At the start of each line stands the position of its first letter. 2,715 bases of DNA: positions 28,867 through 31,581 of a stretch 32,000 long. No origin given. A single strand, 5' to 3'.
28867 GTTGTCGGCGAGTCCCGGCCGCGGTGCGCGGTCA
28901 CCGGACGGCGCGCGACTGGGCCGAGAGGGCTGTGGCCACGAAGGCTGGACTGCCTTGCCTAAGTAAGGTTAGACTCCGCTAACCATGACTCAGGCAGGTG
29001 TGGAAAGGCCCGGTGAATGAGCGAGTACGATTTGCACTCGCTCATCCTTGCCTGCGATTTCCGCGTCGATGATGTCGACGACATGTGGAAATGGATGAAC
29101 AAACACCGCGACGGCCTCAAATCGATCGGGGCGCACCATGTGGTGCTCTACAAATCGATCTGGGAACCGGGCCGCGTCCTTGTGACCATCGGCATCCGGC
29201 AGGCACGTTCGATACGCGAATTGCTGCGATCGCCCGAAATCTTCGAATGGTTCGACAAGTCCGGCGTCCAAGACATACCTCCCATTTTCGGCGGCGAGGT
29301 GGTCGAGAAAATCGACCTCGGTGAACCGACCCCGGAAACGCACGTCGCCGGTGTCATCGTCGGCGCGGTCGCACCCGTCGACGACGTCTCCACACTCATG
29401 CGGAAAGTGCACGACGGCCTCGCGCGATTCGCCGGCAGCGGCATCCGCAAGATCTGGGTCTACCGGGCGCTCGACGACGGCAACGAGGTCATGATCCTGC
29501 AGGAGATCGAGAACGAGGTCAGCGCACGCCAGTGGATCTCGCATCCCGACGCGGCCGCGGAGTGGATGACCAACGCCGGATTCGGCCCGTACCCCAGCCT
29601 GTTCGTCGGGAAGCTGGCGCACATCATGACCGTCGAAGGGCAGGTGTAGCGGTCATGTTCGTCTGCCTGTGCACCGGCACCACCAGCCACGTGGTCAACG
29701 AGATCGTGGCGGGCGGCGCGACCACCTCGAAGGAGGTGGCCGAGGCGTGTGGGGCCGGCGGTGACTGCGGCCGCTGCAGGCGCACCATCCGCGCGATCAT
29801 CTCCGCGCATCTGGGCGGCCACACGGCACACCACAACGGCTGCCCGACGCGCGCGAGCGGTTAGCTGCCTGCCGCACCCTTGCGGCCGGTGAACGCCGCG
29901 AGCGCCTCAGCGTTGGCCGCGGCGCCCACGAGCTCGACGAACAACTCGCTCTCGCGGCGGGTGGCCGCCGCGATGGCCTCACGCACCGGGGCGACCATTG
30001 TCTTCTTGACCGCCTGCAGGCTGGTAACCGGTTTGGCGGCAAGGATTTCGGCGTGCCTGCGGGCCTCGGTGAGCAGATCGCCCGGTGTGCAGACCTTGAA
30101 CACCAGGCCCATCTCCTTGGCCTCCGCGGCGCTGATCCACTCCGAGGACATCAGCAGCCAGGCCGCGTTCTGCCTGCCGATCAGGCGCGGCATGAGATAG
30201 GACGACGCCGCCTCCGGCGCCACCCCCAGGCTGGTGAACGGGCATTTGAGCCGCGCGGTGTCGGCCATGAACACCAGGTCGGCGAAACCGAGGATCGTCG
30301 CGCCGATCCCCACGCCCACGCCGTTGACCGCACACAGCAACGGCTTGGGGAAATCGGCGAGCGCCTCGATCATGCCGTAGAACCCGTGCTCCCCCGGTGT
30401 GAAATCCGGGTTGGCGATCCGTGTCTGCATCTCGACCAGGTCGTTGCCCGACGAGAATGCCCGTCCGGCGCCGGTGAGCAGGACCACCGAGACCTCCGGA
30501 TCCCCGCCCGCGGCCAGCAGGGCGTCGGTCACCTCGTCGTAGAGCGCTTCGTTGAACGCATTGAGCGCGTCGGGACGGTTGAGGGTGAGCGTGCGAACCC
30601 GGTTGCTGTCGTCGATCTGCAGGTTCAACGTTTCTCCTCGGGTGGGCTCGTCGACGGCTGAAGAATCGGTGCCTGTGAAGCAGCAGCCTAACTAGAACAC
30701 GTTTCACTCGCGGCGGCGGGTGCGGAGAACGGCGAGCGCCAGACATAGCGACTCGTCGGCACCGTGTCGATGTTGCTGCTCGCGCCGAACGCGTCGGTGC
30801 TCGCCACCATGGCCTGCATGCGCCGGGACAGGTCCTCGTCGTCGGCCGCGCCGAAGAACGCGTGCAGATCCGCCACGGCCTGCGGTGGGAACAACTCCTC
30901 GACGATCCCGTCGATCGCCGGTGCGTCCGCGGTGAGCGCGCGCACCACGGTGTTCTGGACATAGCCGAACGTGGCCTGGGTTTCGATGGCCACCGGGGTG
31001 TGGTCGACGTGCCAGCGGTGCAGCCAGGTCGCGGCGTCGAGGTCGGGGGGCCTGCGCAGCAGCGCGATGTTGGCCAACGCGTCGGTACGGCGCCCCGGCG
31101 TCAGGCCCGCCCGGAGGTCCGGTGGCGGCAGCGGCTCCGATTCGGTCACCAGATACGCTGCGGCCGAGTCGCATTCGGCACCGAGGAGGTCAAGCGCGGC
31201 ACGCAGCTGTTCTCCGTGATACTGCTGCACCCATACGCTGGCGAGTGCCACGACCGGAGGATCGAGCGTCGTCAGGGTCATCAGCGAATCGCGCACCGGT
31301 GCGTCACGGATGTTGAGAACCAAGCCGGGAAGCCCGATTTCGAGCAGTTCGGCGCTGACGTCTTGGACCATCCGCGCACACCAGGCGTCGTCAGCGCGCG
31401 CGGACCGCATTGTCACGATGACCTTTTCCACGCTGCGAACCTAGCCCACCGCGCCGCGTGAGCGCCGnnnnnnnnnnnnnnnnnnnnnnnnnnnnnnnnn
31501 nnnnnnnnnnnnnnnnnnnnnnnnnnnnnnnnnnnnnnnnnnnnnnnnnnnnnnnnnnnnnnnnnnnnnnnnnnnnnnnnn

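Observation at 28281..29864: Candidate IdeR iron boxes between bfrA and an operon of an unknown tandem-domain protein plus Bfd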

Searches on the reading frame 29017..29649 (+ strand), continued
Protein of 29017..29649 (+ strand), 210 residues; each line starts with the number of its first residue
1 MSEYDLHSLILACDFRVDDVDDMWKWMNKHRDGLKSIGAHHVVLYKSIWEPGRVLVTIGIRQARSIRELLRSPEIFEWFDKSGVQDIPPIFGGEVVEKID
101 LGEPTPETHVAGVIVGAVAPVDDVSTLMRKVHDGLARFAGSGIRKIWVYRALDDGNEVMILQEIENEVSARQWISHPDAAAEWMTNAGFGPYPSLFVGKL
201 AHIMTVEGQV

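Call 79: find_related_loci(query=A2, collection=metagenome_contigs, flank=3000)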
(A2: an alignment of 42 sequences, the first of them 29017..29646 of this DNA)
Query A2 (210 aa) in metagenome_contigs; peptide patterns used: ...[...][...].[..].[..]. (x = any residue, [..] = any of these).
305 stretches matched a pattern; 256 encode a relative of the query (tblastn E <= 1e-3); the best 80 are kept; 80 distinct loci.
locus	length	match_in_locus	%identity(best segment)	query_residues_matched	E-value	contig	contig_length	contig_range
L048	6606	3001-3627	83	1-209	5e-116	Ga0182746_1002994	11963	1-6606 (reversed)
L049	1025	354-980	82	1-209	7e-127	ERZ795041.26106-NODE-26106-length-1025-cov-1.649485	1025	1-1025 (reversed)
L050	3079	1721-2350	76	1-210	4e-111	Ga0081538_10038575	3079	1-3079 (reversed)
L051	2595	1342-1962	77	1-207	4e-112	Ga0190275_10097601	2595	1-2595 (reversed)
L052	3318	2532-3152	78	1-207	6e-110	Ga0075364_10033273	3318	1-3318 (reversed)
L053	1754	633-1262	77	1-210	1e-114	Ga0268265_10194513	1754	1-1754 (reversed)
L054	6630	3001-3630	76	1-210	2e-106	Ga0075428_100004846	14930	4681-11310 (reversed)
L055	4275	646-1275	76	1-210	2e-106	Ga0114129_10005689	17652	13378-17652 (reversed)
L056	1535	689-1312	75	1-208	3e-114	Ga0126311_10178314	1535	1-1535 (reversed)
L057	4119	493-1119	73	1-209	1e-106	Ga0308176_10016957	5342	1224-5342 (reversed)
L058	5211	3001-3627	75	1-209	1e-106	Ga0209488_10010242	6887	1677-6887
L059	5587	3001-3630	76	1-210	2e-106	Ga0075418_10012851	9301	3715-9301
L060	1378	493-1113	74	1-207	8e-115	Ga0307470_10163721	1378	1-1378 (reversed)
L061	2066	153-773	74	1-207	2e-111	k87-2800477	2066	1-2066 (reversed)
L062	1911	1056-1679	75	1-208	6e-112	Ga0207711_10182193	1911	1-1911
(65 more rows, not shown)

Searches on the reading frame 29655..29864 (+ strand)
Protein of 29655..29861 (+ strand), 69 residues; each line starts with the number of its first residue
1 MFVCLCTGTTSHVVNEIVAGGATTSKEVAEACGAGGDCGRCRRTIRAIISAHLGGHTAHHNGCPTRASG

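Call 3: search_protein_families(library=pfam, proteins=[window:29656-29864:+], max_evalue=0.1)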
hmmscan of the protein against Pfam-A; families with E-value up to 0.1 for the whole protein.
window:29656-29864:+ (69 aa): 0 families

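Call 4: search_protein_families(library=ncbifam, proteins=[window:29656-29864:+], max_evalue=0.1)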
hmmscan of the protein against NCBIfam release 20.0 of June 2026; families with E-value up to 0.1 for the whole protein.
window:29656-29864:+ (69 aa): 0 families

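Call 6: search_protein_families(library=pfam, proteins=[window:29656-29861:+], max_evalue=10)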
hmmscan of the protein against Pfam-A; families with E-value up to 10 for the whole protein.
window:29656-29861:+ (68 aa): 0 families

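Call 42: search_solved_structures(query=window:29656-29861:+, max_evalue=10, show_alignments=2)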
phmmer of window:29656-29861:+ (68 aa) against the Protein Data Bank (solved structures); distinct sequences matched with E-value up to 10: 0.

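Call 45: search_protein_families(library=pfam, proteins=[window:29655-29861:+], max_evalue=1)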
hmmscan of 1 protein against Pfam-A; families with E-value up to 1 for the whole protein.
window:29655-29861:+ (69 aa): 1 family
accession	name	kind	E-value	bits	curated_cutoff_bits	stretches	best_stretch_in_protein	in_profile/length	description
PF04324.20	Fer2_BFD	-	6e-11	43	26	1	3-50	2-49/50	BFD-like [2Fe-2S] binding domain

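Call 46: search_solved_structures(query=window:29655-29861:+, max_evalue=1, show_alignments=2)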
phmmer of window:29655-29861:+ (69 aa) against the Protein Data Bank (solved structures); distinct sequences matched with E-value up to 1: 6.
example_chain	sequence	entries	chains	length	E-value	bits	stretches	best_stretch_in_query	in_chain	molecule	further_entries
4e6k_G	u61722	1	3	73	7.4e-08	35.9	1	1-53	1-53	bacterioferritin-associated ferredoxin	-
6e6q_A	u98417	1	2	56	7.6e-08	35.8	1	1-50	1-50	Bacterioferritin-associated ferredoxin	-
6e6r_A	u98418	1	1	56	1e-07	35.4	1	1-50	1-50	Bacterioferritin-associated ferredoxin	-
6e6s_A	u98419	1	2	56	2.5e-07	34.2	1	1-49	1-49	Bacterioferritin-associated ferredoxin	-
8a1t_F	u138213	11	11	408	0.17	15.8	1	26-46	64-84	Na(+)-translocating NADH-quinone reductase subunit F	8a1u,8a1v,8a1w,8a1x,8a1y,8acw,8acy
7xk3_F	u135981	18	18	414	0.39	14.6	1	26-46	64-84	Na(+)-translocating NADH-quinone reductase subunit F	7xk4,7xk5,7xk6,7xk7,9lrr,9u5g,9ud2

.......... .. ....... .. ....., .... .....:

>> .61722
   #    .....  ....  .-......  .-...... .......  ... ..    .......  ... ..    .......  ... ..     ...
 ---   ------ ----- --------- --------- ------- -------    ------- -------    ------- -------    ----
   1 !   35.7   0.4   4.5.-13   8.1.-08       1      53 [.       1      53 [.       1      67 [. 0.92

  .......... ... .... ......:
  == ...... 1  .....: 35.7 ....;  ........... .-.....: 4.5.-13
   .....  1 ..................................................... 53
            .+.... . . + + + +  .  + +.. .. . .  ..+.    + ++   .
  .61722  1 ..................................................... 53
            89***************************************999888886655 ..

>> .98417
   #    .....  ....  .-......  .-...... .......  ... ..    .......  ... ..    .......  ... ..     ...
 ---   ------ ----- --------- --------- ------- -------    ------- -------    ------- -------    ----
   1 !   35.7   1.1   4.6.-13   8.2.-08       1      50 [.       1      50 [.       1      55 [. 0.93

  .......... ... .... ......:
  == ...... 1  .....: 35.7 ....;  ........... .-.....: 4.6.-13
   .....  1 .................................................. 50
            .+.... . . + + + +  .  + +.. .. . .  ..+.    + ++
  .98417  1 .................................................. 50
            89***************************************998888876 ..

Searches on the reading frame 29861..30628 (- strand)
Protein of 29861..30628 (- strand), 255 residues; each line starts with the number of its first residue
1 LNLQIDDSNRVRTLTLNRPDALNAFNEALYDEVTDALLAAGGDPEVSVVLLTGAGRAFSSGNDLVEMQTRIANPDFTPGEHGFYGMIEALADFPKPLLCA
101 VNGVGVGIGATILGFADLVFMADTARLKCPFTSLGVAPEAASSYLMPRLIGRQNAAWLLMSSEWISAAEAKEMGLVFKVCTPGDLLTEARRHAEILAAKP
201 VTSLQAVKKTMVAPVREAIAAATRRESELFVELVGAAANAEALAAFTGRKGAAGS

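Call 3: search_protein_families(library=pfam, proteins=[window:29861-30628:-], max_evalue=0.1)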
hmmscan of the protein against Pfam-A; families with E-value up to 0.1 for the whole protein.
window:29861-30628:- (255 aa): 3 families
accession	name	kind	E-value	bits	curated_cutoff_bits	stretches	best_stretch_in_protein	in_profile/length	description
PF00378.25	ECH_1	-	8.7e-50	169.8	27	1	8-248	3-242/251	Enoyl-CoA hydratase/isomerase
PF16113.10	ECH_2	-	3.5e-27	96.2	27.2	1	11-185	1-177/335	Enoyl-CoA hydratase/isomerase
PF04232.17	SpoVS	-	0.034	14.4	24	1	208-246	7-45/83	Stage V sporulation protein S (SpoVS)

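Call 4: search_protein_families(library=ncbifam, proteins=[window:29861-30628:-], max_evalue=0.1)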
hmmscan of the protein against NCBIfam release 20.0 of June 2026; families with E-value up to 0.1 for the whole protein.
window:29861-30628:- (255 aa): 70 families (the best 25 are shown)
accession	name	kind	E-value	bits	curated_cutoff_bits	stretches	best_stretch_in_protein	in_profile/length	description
NF004681.0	PRK06023.1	equivalog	1.4e-48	165.6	282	1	5-250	7-249/250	crotonase/enoyl-CoA hydratase family protein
TIGR02280.1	PaaB1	equivalog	1.1e-45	156.2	345.15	1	8-249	6-248/256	2-(1,2-epoxy-1,2-dihydrophenyl)acetyl-CoA isomerase PaaG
NF006109.0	PRK08260.1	subfamily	1.2e-42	146.2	320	2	89-250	108-271/296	enoyl-CoA hydratase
NF051848.1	EnCoAHydtEchA19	equivalog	2.2e-42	145.4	400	1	4-250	3-251/258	enoyl-CoA hydratase EchA19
NF004857.0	PRK06210.1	equivalog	3.1e-42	144.9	341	1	8-250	16-268/275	enoyl-CoA hydratase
NF004840.0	PRK06190.1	equivalog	6.5e-41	140.6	253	1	3-236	6-238/260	enoyl-CoA hydratase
NF046063.1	oxepin_alt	equivalog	1.3e-39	136.3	300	1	3-250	2-251/254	oxepin-CoA hydrolase, alternative type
NF004517.0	PRK05862.1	equivalog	2.5e-39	135.3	396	1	3-250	6-250/257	enoyl-CoA hydratase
NF007239.0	PRK09674.1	equivalog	3.2e-39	134.9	371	1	6-250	9-250/257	2,3-dehydroadipyl-CoA hydratase PaaF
NF004634.0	PRK05980.1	equivalog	3.4e-38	131.5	375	1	3-250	5-256/263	crotonase/enoyl-CoA hydratase family protein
NF006699.0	PRK09245.1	subfamily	1.9e-36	125.7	354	1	3-211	5-220/266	crotonase/enoyl-CoA hydratase family protein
NF005700.0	PRK07511.1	subfamily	3e-36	125.3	274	1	3-250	5-254/260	enoyl-CoA hydratase family protein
NF004525.0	PRK05870.1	equivalog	6.7e-36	124.5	285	1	4-246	6-246/249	enoyl-CoA hydratase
NF004475.0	PRK05809.1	subfamily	6.5e-35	120.9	394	1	2-250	5-253/260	short-chain-enoyl-CoA hydratase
NF006107.0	PRK08258.1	equivalog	9.1e-35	120.3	330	1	4-247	20-267/277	enoyl-CoA hydratase family protein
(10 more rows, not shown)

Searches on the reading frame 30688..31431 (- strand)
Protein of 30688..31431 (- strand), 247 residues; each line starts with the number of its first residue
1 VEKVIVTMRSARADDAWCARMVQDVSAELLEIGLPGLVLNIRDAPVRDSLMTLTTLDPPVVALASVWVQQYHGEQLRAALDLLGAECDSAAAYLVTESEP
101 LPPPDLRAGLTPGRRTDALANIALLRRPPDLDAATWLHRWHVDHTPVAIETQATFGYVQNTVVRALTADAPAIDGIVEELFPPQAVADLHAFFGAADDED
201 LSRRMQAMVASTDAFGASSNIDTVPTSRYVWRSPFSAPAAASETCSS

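Call 3: search_protein_families(library=pfam, proteins=[window:30688-31431:-], max_evalue=0.1)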
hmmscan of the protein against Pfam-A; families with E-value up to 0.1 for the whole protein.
window:30688-31431:- (247 aa): 1 family
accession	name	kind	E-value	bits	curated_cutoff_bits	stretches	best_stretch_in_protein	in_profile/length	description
PF07110.17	EthD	-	4.1e-05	25.1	22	1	129-203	2-83/96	EthD domain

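Call 4: search_protein_families(library=ncbifam, proteins=[window:30688-31431:-], max_evalue=0.1)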
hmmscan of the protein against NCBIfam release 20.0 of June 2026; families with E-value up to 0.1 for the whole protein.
window:30688-31431:- (247 aa): 0 families
